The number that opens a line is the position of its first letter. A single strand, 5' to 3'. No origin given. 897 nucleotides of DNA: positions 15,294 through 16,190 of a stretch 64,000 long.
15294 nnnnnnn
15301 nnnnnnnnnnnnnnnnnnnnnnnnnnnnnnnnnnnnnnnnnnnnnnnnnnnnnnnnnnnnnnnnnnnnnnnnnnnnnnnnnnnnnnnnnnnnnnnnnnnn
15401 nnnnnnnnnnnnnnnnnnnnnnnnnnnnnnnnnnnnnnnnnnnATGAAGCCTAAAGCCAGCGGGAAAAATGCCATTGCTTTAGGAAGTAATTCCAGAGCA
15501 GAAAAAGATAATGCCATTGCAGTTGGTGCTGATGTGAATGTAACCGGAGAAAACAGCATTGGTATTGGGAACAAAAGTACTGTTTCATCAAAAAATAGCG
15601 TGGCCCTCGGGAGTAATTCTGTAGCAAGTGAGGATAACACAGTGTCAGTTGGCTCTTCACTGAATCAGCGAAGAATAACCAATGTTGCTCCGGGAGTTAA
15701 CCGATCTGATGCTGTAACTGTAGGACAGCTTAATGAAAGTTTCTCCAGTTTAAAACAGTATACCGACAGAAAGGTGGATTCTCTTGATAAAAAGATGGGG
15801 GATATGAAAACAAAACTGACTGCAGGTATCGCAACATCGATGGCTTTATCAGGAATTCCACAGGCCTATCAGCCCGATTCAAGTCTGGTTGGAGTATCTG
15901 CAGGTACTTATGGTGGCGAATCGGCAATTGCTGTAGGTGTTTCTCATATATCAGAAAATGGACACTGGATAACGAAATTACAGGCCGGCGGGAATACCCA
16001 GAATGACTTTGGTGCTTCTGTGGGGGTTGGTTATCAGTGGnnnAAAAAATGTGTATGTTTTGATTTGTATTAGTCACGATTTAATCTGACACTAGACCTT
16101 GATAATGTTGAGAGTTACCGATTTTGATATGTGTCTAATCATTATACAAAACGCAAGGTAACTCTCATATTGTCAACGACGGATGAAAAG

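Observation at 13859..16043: TAA paralogue switched off by a +1 slip in a poly-A tract (A7 versus A6 in the intact copy)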

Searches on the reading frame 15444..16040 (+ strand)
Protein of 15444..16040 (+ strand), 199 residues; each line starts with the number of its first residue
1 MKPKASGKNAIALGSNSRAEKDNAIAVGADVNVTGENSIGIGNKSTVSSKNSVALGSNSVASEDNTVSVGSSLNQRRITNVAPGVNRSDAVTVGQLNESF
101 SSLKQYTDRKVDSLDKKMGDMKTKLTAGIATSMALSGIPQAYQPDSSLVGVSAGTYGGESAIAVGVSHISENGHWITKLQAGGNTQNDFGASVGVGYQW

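Call 30: search_protein_families(proteins=[window:15444-16040:+], library=ncbifam)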
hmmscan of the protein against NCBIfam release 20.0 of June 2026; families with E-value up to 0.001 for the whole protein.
window:15444-16040:+ (199 aa): 6 families
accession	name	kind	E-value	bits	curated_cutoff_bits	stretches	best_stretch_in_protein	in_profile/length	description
NF040983.1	BimA_second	exception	6.9e-28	97.6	600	1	5-199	189-379/381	trimeric autotransporter actin-nucleating factor BimA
NF040984.1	BimA_first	exception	6.6e-26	91.3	800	1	5-199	325-515/517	trimeric autotransporter actin-nucleating factor BimA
NF033477.2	EmaA_autotrans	exception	2.8e-25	87.9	3000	2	75-199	1980-2100/2100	collagen-binding adhesin autotransporter EmaA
NF033481.2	auto_Ata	exception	2.4e-18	64.9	2500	2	4-107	660-778/1862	trimeric autotransporter adhesin Ata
NF033478.1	YadA_autotrans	exception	1.5e-15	57.1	750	2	7-98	158-250/459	trimeric autotransporter adhesin YadA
NF033870.1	VOMP_auto_Cterm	subfamily_domain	3.4e-09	36.6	500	1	89-190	237-337/347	Vomp family autotransporter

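Call 37: list_cluster_members(proteins=[window:15444-16040:+, L001:5687-7987:+, window:40388-43912:-, window:13859-15451:+])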
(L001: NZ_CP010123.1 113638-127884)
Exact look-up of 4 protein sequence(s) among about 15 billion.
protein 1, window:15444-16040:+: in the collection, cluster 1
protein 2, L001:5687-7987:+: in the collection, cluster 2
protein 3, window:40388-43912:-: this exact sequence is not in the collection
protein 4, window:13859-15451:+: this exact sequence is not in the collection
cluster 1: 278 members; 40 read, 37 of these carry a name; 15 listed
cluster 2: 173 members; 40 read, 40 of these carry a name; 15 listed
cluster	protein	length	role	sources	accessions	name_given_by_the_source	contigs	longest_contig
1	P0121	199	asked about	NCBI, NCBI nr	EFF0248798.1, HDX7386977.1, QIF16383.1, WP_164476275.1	hypothetical protein F7N49_26650 [Escherichia coli] | YadA-like family protein [Escherichia coli]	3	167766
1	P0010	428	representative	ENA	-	-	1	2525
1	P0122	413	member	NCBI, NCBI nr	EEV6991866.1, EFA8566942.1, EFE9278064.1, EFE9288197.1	YadA-like family protein [Escherichia coli] | hypothetical protein [Escherichia coli]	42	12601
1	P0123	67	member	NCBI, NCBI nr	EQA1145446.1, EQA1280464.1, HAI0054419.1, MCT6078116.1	YadA-like family protein [Escherichia coli]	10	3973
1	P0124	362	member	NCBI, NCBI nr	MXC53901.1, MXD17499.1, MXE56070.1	hypothetical protein FQZ93_23175, partial [Escherichia coli] | hypothetical protein [Escherichia coli]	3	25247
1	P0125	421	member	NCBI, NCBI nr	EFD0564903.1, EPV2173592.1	YadA family autotransporter adhesin, partial [Escherichia coli] | hypothetical protein [Escherichia coli]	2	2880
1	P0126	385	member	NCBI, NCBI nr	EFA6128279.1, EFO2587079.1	hypothetical protein C5066_005257, partial [Escherichia coli] | hypothetical protein [Escherichia coli]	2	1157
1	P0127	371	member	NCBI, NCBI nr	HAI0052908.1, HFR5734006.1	TPA: hypothetical protein ACHWWQ_003435, partial [Escherichia coli] | hypothetical protein [Escherichia coli]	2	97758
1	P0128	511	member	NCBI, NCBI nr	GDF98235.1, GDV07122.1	adhesin [Escherichia coli]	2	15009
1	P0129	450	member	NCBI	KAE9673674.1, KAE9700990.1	hypothetical protein GP721_21375, partial [Enterobacteriaceae bacterium TzEc077]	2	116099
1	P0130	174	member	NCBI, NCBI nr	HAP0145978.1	TPA: adhesin, partial [Escherichia coli] | adhesin [Escherichia coli]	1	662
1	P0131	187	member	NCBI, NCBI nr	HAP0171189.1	TPA: hypothetical protein IRQ08_005346, partial [Escherichia coli] | hypothetical protein [Escherichia coli]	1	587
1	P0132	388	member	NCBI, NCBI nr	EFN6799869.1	hypothetical protein EO020_26940, partial [Escherichia coli] | hypothetical protein [Escherichia coli]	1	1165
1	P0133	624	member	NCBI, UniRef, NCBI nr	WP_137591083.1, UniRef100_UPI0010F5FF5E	YadA-like family protein [Escherichia coli] | YadA family autotransporter adhesin n=2 Tax=Escherichia coli TaxID=562 RepID=UPI0010F5FF5E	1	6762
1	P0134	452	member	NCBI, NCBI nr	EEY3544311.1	hypothetical protein EQJ55_26195, partial [Escherichia coli] | hypothetical protein [Escherichia coli]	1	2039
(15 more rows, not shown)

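Call 38: find_encoding_contigs(protein=P0121, flank=6000, max_places=10)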
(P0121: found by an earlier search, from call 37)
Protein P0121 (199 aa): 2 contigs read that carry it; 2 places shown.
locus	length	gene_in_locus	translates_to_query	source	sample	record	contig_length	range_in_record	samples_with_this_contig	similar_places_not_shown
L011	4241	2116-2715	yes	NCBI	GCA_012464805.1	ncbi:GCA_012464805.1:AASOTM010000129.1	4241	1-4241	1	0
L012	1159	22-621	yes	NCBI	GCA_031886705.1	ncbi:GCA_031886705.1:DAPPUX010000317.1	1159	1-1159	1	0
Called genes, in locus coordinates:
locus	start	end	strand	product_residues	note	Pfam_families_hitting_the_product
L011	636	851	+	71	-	-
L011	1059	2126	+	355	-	PF05662:YadA_stalk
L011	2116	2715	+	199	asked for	PF05658:YadA_head, PF05662:YadA_stalk, PF03895:YadA_anchor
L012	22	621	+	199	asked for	PF05658:YadA_head, PF05662:YadA_stalk, PF03895:YadA_anchor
